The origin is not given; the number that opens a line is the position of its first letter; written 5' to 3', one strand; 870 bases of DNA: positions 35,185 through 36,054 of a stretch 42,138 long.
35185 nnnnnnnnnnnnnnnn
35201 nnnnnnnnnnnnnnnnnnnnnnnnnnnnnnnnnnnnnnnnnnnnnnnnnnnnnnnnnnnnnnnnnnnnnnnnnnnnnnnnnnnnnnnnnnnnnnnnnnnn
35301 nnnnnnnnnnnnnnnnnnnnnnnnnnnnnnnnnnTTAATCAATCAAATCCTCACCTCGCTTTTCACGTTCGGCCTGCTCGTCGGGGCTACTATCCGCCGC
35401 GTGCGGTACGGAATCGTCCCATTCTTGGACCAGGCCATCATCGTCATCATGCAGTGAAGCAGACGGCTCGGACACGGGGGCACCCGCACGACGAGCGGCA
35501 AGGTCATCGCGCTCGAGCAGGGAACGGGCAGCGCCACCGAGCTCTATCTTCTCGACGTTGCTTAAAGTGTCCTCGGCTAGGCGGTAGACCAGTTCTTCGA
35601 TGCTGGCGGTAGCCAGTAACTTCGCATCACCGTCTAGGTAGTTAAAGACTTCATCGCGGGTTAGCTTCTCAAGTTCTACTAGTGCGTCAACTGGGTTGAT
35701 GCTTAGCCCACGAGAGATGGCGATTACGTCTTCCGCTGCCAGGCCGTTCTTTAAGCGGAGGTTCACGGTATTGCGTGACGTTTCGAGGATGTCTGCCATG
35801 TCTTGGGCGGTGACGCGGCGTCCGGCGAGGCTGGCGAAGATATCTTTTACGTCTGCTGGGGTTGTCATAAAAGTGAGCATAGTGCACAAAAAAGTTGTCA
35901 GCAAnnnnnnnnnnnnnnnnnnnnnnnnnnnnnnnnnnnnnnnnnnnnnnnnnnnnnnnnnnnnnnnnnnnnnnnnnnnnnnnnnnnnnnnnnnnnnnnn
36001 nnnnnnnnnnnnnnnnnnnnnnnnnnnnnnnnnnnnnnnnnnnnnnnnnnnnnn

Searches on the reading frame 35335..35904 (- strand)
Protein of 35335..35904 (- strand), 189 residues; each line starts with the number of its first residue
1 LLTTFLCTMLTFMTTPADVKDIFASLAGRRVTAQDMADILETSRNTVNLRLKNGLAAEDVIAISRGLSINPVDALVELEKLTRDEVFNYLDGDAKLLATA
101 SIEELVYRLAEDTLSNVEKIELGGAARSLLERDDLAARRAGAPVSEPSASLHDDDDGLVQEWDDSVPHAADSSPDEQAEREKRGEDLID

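Call 3: search_protein_families(library=pfam, proteins=[window:35335-35904:-], max_evalue=1)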
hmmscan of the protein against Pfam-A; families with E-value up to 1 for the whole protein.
window:35335-35904:- (189 aa): 7 families
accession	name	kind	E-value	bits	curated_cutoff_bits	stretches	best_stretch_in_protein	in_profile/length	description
PF13545.12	HTH_Crp_2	-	0.00093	19.6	27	1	30-77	22-69/70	Crp-like helix-turn-helix domain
PF12840.13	HTH_20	-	0.0041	17.5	27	1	21-52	8-40/51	Helix-turn-helix domain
PF01014.23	Uricase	-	0.032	15.1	25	1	80-121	59-101/140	Uricase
PF21961.1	AppA_4HB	-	0.033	15.2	27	1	57-117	6-64/81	AppA, four helix bundle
PF08535.16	KorB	-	0.074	13.4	22.3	1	33-84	6-57/89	KorB domain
PF21128.4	MCM4_WHD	-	0.11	13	24.4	1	84-132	12-59/75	MCM4, winged helix domain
PF08279.18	HTH_11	-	0.17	12.2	25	1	28-48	12-33/55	HTH domain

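Call 4: search_protein_families(library=phrogs, proteins=[window:35335-35904:-], max_evalue=0.1)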
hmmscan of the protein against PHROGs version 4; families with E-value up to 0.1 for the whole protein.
window:35335-35904:- (189 aa): 6 families
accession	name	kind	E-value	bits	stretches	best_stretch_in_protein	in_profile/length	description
phrog_18815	-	unknown function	2.1e-42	146.2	1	18-189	2-165/165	-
phrog_19097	-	transcription regulation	1.2e-20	75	1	17-119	5-106/141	transcriptional repressor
phrog_1746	-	transcription regulation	1.6e-09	38.8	1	23-99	15-93/128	transcriptional repressor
phrog_16278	-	DNA, RNA and nucleotide metabolism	0.00023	22.7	1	34-173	18-161/170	HTH DNA binding protein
phrog_2121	-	unknown function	0.012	16.1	1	9-82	95-162/284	-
phrog_5301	-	transcription regulation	0.066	14.4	1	30-116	20-113/132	transcriptional repressor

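Call 5: search_protein_families(library=padloc, proteins=[window:35335-35904:-], max_evalue=1)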
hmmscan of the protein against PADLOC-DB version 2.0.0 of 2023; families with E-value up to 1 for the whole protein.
window:35335-35904:- (189 aa): 1 family
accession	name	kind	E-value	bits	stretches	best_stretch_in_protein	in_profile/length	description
PDLC04133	mad1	-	0.017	13.4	1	29-55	4-30/60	mads_1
